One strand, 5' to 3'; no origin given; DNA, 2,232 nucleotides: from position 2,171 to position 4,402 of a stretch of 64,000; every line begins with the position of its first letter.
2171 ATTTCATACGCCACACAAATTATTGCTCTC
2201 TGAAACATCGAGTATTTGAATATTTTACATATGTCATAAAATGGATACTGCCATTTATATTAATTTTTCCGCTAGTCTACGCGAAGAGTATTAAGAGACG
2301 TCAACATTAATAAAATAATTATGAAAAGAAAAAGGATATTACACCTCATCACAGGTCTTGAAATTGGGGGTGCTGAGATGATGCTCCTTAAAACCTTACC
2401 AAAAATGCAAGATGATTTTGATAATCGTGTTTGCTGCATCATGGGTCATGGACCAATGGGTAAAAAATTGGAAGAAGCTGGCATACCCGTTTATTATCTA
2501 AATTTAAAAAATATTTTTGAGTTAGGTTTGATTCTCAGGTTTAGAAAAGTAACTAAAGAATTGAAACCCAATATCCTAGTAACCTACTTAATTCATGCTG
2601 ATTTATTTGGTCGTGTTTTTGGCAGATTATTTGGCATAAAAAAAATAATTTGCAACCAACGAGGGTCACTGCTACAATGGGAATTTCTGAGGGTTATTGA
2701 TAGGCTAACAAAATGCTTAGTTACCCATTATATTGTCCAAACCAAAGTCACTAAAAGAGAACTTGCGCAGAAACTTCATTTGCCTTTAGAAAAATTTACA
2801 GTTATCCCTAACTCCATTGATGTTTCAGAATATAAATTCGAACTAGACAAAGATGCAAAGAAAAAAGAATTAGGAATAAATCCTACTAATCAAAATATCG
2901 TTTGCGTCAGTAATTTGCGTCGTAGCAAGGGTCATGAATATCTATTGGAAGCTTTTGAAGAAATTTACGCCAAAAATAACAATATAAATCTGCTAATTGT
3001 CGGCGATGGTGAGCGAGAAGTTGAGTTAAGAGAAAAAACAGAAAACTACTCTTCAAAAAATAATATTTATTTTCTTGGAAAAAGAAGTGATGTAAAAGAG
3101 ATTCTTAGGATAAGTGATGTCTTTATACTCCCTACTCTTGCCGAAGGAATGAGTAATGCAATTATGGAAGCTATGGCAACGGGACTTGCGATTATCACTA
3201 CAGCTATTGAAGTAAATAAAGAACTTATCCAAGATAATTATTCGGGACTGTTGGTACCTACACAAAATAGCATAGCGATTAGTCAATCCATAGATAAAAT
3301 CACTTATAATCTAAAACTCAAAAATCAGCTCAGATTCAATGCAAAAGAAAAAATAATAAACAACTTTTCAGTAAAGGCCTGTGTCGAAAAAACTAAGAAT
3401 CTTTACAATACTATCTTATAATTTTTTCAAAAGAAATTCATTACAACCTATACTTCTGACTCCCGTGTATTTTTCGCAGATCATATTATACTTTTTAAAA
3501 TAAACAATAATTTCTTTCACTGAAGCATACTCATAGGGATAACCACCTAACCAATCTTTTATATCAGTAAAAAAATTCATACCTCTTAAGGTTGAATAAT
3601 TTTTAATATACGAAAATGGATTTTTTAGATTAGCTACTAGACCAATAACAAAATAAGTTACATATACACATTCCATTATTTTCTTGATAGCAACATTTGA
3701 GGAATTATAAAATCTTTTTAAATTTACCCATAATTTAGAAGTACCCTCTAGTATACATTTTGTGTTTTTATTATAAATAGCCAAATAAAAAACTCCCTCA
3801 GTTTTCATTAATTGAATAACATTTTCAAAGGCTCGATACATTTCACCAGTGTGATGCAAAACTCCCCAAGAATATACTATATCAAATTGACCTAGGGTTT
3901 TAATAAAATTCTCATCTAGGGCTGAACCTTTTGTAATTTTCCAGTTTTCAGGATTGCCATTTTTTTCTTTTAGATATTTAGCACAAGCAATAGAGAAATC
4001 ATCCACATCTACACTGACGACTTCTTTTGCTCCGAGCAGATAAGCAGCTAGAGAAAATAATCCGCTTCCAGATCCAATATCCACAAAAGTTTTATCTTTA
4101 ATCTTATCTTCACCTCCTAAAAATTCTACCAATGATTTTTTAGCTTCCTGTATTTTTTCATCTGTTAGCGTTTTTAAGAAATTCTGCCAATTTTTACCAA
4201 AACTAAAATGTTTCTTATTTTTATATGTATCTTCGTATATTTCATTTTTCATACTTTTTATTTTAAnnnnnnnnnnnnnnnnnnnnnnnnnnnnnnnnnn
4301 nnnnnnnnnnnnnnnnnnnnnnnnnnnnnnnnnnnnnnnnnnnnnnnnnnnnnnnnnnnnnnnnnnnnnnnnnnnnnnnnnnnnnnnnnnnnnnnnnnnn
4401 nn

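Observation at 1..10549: Nonulosonic-acid (sialic/legionaminic-type) glycan locus with three methyltransferases in a likely reduced-genome bacterium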

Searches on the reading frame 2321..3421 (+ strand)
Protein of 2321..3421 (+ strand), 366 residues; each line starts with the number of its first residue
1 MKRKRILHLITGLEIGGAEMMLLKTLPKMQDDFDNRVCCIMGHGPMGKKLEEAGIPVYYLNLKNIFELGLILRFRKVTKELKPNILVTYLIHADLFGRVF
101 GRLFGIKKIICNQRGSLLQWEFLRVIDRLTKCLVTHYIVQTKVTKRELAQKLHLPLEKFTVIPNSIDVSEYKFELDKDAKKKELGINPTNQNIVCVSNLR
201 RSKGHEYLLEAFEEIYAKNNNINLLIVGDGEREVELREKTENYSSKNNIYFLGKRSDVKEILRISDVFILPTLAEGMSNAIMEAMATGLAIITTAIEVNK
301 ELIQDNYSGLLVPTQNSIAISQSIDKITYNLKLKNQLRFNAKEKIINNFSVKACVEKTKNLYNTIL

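Call 4: search_protein_families(library=pfam, proteins=[window:2321-3421:+], max_evalue=0.01)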
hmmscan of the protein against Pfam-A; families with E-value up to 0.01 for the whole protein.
window:2321-3421:+ (366 aa): 5 families
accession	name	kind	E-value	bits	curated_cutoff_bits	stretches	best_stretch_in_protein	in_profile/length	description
PF00534.26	Glycos_transf_1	-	8.5e-40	136.5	26.4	1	176-343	1-171/172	Glycosyl transferases group 1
PF13692.12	Glyco_trans_1_4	-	1.2e-34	120.1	27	1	191-327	2-139/142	Glycosyl transferases group 1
PF13439.12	Glyco_transf_4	-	5.8e-08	33.4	28.5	1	15-169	1-169/170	Glycosyltransferase Family 4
PF13579.12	Glyco_trans_4_4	-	0.00052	20.8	29.7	1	44-164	29-157/158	Glycosyl transferase 4-like domain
PF20706.3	GT4-conflict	-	0.0043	16.5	26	1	168-292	174-309/385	Family 4 Glycosyltransferase in conflict systems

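Call 5: search_protein_families(library=ncbifam, proteins=[window:2321-3421:+], max_evalue=0.01)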
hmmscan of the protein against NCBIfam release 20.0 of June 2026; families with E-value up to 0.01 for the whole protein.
window:2321-3421:+ (366 aa): 46 families (the best 25 are shown)
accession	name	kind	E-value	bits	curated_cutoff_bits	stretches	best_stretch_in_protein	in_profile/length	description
TIGR03088.1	stp2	hypoth_equivalog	1.4e-52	179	409.05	1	4-366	2-374/374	TIGR03088 family PEP-CTERM/XrtA system glycosyltransferase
TIGR03999.1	thiol_BshA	equivalog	1.5e-33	116.3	273.7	1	156-365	166-373/375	N-acetyl-alpha-D-glucosaminyl L-malate synthase BshA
NF041876.1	EPS_EpsE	equivalog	1e-29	104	400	1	139-354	167-385/389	exopolysaccharide biosynthesis GT4 family glycosyltransferase EpsE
TIGR04157.1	glyco_rSAM_CFB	subfamily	2.4e-26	92.7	400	1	136-362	172-406/406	TIGR04157 family glycosyltransferase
TIGR04063.1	stp3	hypoth_equivalog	1.4e-23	83.4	442.05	1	154-365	177-395/397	TIGR04063 family PEP-CTERM/XrtA system glycosyltransferase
NF047684.1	TeichurnBiosyTuaC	equivalog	3.9e-23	82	550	1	157-365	185-389/391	teichuronic acid biosynthesis protein TuaC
TIGR02149.1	glgA_Coryne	subfamily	3.8e-21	75.7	302.4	1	152-366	164-391/391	glycogen synthase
NF038229.1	Glyco4_Geo_Pelo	equivalog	4.1e-20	72.1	400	1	137-366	113-337/338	GPMC system family 4 glycosyltransferase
NF050063.1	ProtGlycPglJ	equivalog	2e-18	66.8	500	1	11-349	9-351/363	N-acetylgalactosamine-N,N'-diacetylbacillosaminyl-diphospho-undecaprenol 4-alpha-N-acetylgalactosaminyltransferase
NF049988.1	MGlcDAGSynMgs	equivalog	3.2e-18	66.2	400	1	138-364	159-386/398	alpha-monoglucosyldiacylglycerol synthase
NF046085.1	XrtY_assoc_Gly1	equivalog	3.9e-17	62.2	400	1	135-365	160-384/387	XrtY-associated glycosyltransferase XYAG1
TIGR04005.1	wcaL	equivalog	6.2e-17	61.6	537.6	1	161-364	194-405/406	colanic acid biosynthesis glycosyltransferase WcaL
NF050056.1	ProtGlycPglH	equivalog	7.9e-17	61.3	600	1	190-362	179-350/354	GalNAc-alpha-(1->4)-GalNAc-alpha-(1->3)-diNAcBac-PP-undecaprenol alpha-1,4-N-acetyl-D-galactosaminyltransferase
NF047880.1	glyco_SdgA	exception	1.2e-16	60.4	800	1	138-361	273-486/488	serine-aspartate repeat adhesin O-glycosyltransferase SdgA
NF038295.1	EPS_HpsP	equivalog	2.9e-15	56.2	550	1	160-366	179-388/388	hormogonium polysaccharide biosynthesis glycosyltransferase HpsP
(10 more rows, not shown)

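Call 16: find_encoding_contigs(protein=window:2321-3421:+, flank=10000, max_places=6)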
Protein window:2321-3421:+ (366 aa): 1 contig read that carries it; 1 place shown.
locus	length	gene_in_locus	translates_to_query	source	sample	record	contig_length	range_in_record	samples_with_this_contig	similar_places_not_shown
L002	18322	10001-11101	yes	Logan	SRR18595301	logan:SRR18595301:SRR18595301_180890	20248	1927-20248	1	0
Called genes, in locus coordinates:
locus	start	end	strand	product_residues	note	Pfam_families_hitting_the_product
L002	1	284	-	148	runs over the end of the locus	PF01281:Ribosomal_L9_N, PF03948:Ribosomal_L9_C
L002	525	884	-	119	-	-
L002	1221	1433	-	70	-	-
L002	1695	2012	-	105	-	-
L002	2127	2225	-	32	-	-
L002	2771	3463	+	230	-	PF13641:Glyco_tranf_2_3, PF00535:Glycos_transf_2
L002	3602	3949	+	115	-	PF10066:DUF2304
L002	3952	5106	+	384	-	PF13439:Glyco_transf_4, PF00534:Glycos_transf_1, PF13692:Glyco_trans_1_4, PF13524:Glyco_trans_1_2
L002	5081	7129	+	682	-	-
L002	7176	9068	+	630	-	PF13522:GATase_6, PF13537:GATase_7, PF00733:Asn_synthase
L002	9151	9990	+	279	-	-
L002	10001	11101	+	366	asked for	PF13439:Glyco_transf_4, PF00534:Glycos_transf_1, PF13692:Glyco_trans_1_4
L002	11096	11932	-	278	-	PF08003:Methyltransf_9 (faint), PF13489:Methyltransf_23, PF06325:PrmA, PF13847:Methyltransf_31, PF08241:Methyltransf_11, PF08242:Methyltransf_12, PF13649:Methyltransf_25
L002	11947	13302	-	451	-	PF04464:Glyphos_transf (weak)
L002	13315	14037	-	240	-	PF02348:CTP_transf_3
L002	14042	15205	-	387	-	PF02350:Epimerase_2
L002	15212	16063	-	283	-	PF03102:NeuB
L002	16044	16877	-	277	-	PF02353:CMAS, PF13489:Methyltransf_23, PF13649:Methyltransf_25, PF13847:Methyltransf_31, PF08241:Methyltransf_11, PF08242:Methyltransf_12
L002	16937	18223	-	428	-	PF01943:Polysacc_synt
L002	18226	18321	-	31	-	?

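Call 17: search_protein_families(library=pfam, proteins=[L002:5081-7129:+], max_evalue=0.01)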
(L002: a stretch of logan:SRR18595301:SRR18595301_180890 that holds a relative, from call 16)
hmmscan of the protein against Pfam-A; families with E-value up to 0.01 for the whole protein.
L002:5081-7129:+ (682 aa): 0 families

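Call 75: search_protein_families(library=ncbifam, proteins=[L002:5081-7129:+, L002:2771-3463:+, L002:3602-3949:+, L002:3952-5106:+], max_evalue=0.1)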
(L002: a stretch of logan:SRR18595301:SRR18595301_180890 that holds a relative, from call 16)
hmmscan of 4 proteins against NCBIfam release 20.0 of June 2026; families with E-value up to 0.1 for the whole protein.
L002:5081-7129:+ (682 aa): 0 families

L002:2771-3463:+ (230 aa): 21 families
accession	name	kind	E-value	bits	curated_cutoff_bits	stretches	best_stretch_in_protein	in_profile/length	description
NF058614.1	PPMAGASynPpgS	equivalog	1e-41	142.9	370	1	9-222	3-217/226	polyprenyl-phospho-N-acetylgalactosaminyl synthase PpgS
TIGR04182.1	glyco_TIGR04182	equivalog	1.7e-31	109.7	325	1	8-218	2-208/293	S-layer glycoprotein N-glycosyltransferase AglJ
NF041391.1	DPhHxTase_Halo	equivalog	1.4e-14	53.6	375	1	13-173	2-158/213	dolichyl-phosphate hexose transferase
NF047588.1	GlcsyltransPgfSStrep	equivalog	1.5e-13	50.7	500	1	7-170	2-169/308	glycosyltransferase PgfS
TIGR03937.1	PgaC_IcaA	equivalog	9.6e-12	44.6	422.3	1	3-118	42-161/407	poly-beta-1,6-N-acetyl-D-glucosamine synthase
NF007986.1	PRK10714.1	equivalog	1.1e-10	41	529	1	11-227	11-225/316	undecaprenyl-phosphate 4-deoxy-4-formamido-L-arabinose transferase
NF041875.1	EPS_EpsD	equivalog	2.3e-08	33.8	370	1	11-136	4-134/325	exopolysaccharide biosynthesis glycosyltransferase EpsD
TIGR03469.1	HpnB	hypoth_equivalog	3.8e-07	29.5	379.25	1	3-114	41-166/386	hopene-associated glycosyltransferase HpnB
NF047683.1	TeichurnBiosyTuaG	equivalog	1.9e-06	27.7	400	1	1-135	1-139/252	teichuronic acid biosynthesis protein TuaG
TIGR03965.1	mycofact_glyco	equivalog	2.3e-06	26.8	280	1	29-114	101-185/467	mycofactocin biosynthesis glycosyltransferase MftF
NF010496.0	PRK13915.1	equivalog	4.3e-06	26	262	1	6-109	31-143/307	glucosyl-3-phosphoglycerate synthase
TIGR04242.1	nodulat_NodC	equivalog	0.0001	21.4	550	1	3-119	45-167/395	chitooligosaccharide synthase NodC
NF041865.1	EpsU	equivalog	0.00014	21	700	1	7-99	40-138/394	exopolysaccharide biosynthesis GT2 family glycosyltransferase EpsU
NF007482.0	PRK10073.1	equivalog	0.00038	19.5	423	1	1-114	1-116/334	glycosyltransferase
TIGR04283.1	glyco_like_mftF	equivalog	0.0013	18.4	182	1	10-80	3-72/221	TIGR04283 family arsenosugar biosynthesis glycosyltransferase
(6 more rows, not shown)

L002:3602-3949:+ (115 aa): 0 families

L002:3952-5106:+ (384 aa): 38 families (the best 25 are shown)
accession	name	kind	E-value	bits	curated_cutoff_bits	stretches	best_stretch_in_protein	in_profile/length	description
TIGR03088.1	stp2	hypoth_equivalog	1.6e-23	83.3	409.05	1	122-383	107-372/374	TIGR03088 family PEP-CTERM/XrtA system glycosyltransferase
NF041876.1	EPS_EpsE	equivalog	6.9e-22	78.2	400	1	169-373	177-385/389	exopolysaccharide biosynthesis GT4 family glycosyltransferase EpsE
TIGR03999.1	thiol_BshA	equivalog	2.8e-20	72.6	273.7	1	181-383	170-372/375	N-acetyl-alpha-D-glucosaminyl L-malate synthase BshA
NF047684.1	TeichurnBiosyTuaC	equivalog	3.2e-20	72.4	550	1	115-376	128-381/391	teichuronic acid biosynthesis protein TuaC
NF050063.1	ProtGlycPglJ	equivalog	1.1e-18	67.7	500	1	168-365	160-348/363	N-acetylgalactosamine-N,N'-diacetylbacillosaminyl-diphospho-undecaprenol 4-alpha-N-acetylgalactosaminyltransferase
TIGR04063.1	stp3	hypoth_equivalog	1.4e-18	67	442.05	1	186-383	188-394/397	TIGR04063 family PEP-CTERM/XrtA system glycosyltransferase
TIGR04157.1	glyco_rSAM_CFB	subfamily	3e-17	62.7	400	1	156-372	168-397/406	TIGR04157 family glycosyltransferase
NF050056.1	ProtGlycPglH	equivalog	1.1e-16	60.9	600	1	98-368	89-337/354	GalNAc-alpha-(1->4)-GalNAc-alpha-(1->3)-diNAcBac-PP-undecaprenol alpha-1,4-N-acetyl-D-galactosaminyltransferase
NF049988.1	MGlcDAGSynMgs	equivalog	1.9e-15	57.1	400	1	6-372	3-375/398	alpha-monoglucosyldiacylglycerol synthase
NF038229.1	Glyco4_Geo_Pelo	equivalog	2.9e-15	56.1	400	1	221-383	174-335/338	GPMC system family 4 glycosyltransferase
TIGR02149.1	glgA_Coryne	subfamily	6.5e-15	55.1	302.4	1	174-373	165-379/391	glycogen synthase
NF012028.0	PRK15484.1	subfamily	4.6e-11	42.4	618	1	181-377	164-371/380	lipopolysaccharide N-acetylglucosaminyltransferase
NF047880.1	glyco_SdgA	exception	7.5e-11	41.3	800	1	167-365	278-472/488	serine-aspartate repeat adhesin O-glycosyltransferase SdgA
NF046085.1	XrtY_assoc_Gly1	equivalog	1.5e-09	37.2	400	1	204-383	205-383/387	XrtY-associated glycosyltransferase XYAG1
NF053787.1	GlcN_PG_synth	equivalog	1.6e-09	37.1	480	1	185-377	171-352/361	N-acetylglucosaminyl phosphatidylglycerol synthase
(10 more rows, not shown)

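Call 79: search_protein_families(library=pfam, proteins=[L002:5081-7129:+, L002:3602-3949:+], max_evalue=10)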
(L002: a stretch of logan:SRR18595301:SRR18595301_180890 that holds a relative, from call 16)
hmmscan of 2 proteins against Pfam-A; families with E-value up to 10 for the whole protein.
L002:5081-7129:+ (682 aa): 3 families
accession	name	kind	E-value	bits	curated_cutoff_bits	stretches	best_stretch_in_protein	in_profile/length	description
PF20604.3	DUF6798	-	0.019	15.1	26.9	1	511-534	4-26/61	Domain of unknown function (DUF6798)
PF25184.1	YxzE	-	0.091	14.2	40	1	93-124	3-34/65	YxzE-like putative bacteriocin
PF14660.12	DUF4458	-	0.12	12.9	22.4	1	553-636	6-92/114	Domain of unknown function (DUF4458)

L002:3602-3949:+ (115 aa): 2 families
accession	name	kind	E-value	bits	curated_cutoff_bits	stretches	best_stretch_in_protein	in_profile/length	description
PF10066.14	DUF2304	-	2.1e-15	57.3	25.5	1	6-110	2-104/106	Uncharacterized conserved protein (DUF2304)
PF01529.25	DHHC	-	3.5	8.1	28.7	1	27-104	44-126/133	DHHC palmitoyltransferase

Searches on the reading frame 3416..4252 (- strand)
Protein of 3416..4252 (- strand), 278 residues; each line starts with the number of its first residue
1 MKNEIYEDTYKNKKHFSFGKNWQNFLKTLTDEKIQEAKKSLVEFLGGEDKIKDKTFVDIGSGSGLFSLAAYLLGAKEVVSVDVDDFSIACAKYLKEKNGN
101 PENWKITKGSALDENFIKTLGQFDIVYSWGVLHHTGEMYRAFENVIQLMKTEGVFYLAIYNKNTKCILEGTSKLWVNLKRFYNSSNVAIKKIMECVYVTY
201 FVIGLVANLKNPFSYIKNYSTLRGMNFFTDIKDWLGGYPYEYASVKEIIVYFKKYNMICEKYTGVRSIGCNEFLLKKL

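Call 4: search_protein_families(library=pfam, proteins=[window:3416-4252:-], max_evalue=0.01)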
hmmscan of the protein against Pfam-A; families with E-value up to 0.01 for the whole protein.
window:3416-4252:- (278 aa): 10 families
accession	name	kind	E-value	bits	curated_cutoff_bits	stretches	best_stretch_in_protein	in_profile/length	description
PF13847.12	Methyltransf_31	-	9.1e-13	48.6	27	1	52-165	3-117/145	Methyltransferase domain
PF08242.18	Methyltransf_12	-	1.4e-11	45.4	30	1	57-155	1-98/98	Methyltransferase domain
PF06325.19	PrmA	-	1.4e-11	44.9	22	1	52-157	161-258/296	Ribosomal protein L11 methyltransferase (PrmA)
PF08241.18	Methyltransf_11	-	6.5e-11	43.2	21.2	1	57-157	1-95/95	Methyltransferase domain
PF13489.12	Methyltransf_23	-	9.5e-11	42.1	27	1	32-164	3-123/164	Methyltransferase domain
PF13649.12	Methyltransf_25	-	2.1e-09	38.4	27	1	57-153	2-97/97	Methyltransferase domain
PF08003.17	Methyltransf_9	-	2e-05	24.2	23.8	1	50-153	113-213/315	Protein of unknown function (DUF1698)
PF05175.20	MTS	-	0.0002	21.5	23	1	33-115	15-94/170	Methyltransferase small domain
PF03602.21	Cons_hypoth95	-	0.0022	18.1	24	1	36-128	27-119/182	Conserved hypothetical protein 95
PF01728.25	FtsJ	-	0.0038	17.6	24.1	1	50-131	20-100/181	FtsJ-like methyltransferase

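Call 5: search_protein_families(library=ncbifam, proteins=[window:3416-4252:-], max_evalue=0.01)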
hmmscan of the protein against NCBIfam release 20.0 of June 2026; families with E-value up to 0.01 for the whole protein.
window:3416-4252:- (278 aa): 26 families (the best 25 are shown)
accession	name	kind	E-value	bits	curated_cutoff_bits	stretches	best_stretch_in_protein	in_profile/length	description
TIGR01983.1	UbiG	equivalog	3.3e-13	49.5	102.95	1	38-168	45-162/228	bifunctional 2-polyprenyl-6-hydroxyphenol methylase/3-demethylubiquinol 3-O-methyltransferase UbiG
TIGR00406.1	prmA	equivalog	4.3e-09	36.2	183.15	1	51-113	158-218/288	50S ribosomal protein L11 methyltransferase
TIGR02072.1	BioC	equivalog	1.6e-08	34.6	184.95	1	35-164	17-139/244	malonyl-ACP O-methyltransferase BioC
TIGR00452.1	TIGR00452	equivalog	7.8e-08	31.5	275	1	50-157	115-219/316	tRNA 5-methoxyuridine(34)/uridine 5-oxyacetic acid(34) synthase CmoB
NF011650.0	PRK15068.1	equivalog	1.1e-07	31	209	1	50-157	120-225/324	tRNA 5-methoxyuridine(34)/uridine 5-oxyacetic acid(34) synthase CmoB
NF001790.0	PRK00517.3-3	equivalog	3.1e-07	30.1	269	1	51-126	121-195/262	50S ribosomal protein L11 methyltransferase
TIGR04290.1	meth_Rta_06860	hypoth_equivalog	4.8e-07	29.5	300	1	50-152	47-145/226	TIGR04290 family methyltransferase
NF011529.0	PRK14968.1-3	equivalog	5.2e-07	29.3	162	1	51-125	33-101/198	putative methyltransferase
NF001785.0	PRK00517.2-2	equivalog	1e-06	28.1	188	1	49-126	142-215/282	50S ribosomal protein L11 methyltransferase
TIGR02021.1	BchM-ChlM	equivalog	2.3e-05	24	158.9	1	37-158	40-156/218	magnesium protoporphyrin IX methyltransferase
NF041537.1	ArsM_AhpD_UU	exception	3.4e-05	22.8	510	1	53-158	77-181/345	arsenite methyltransferase/AhpD domain selenoprotein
NF001786.0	PRK00517.2-4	equivalog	3.7e-05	23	327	1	39-126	131-210/277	50S ribosomal protein L11 methyltransferase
NF011528.0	PRK14968.1-2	equivalog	4.2e-05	23.2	171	1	53-89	39-74/205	putative methyltransferase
NF047649.1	MTase_UXPK_star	exception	0.00013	21.1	460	1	54-158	79-182/283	methyltransferase/UXPK-star double selenoprotein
TIGR00478.1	tly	subfamily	0.00015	21.2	185.8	1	50-88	73-111/228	TlyA family rRNA (cytidine-2'-O)-methyltransferase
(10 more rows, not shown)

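Call 44: search_solved_structures(query=window:3416-4252:-, max_evalue=0.01)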
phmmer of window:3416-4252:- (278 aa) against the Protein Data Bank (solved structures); distinct sequences matched with E-value up to 0.01: 21.
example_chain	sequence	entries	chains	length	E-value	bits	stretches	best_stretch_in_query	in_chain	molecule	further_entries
3grz_A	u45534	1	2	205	7.5e-06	28.8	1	45-99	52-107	Ribosomal protein L11 methyltransferase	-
9vkf_A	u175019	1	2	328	1.1e-05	28.3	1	44-115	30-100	Protein arginine N-methyltransferase 1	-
1g6q_1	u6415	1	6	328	1.1e-05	28.3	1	44-115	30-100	HNRNP ARGININE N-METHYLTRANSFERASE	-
8hkr_A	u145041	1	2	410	1.3e-05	28.1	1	57-185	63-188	Protein lysine methyltransferase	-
8rdl_A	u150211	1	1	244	4.8e-05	26.2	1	16-151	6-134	ToxA protein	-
5jdz_A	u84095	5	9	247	8.1e-05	25.4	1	40-136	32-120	Methyl transferase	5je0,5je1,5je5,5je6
5jdy_A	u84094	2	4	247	9.9e-05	25.2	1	45-136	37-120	Methyl transferase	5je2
5je3_A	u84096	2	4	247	0.00011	25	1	50-136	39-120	Methyl transferase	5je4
1ne2_A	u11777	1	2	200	0.00018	24.3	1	21-92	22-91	hypothetical protein ta1320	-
1wy7_A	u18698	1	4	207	0.00023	24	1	50-88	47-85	hypothetical protein PH1948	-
6cu3_A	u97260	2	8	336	0.00038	23.2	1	46-113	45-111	protein arginine N-methyltransferase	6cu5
8dur_A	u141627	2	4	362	0.0004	23.2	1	45-113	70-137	Protein arginine N-methyltransferase 1 (PRMT1) | PUA domain-containing protein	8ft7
4mtl_A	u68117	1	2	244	0.00051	22.8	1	48-148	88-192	Protein-lysine methyltransferase METTL21C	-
1xxl_A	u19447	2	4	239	0.003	20.3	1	55-160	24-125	YcgJ protein | ycgJ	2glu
6dnz_A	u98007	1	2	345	0.0037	20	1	51-109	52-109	Arginine N-methyltransferase, putative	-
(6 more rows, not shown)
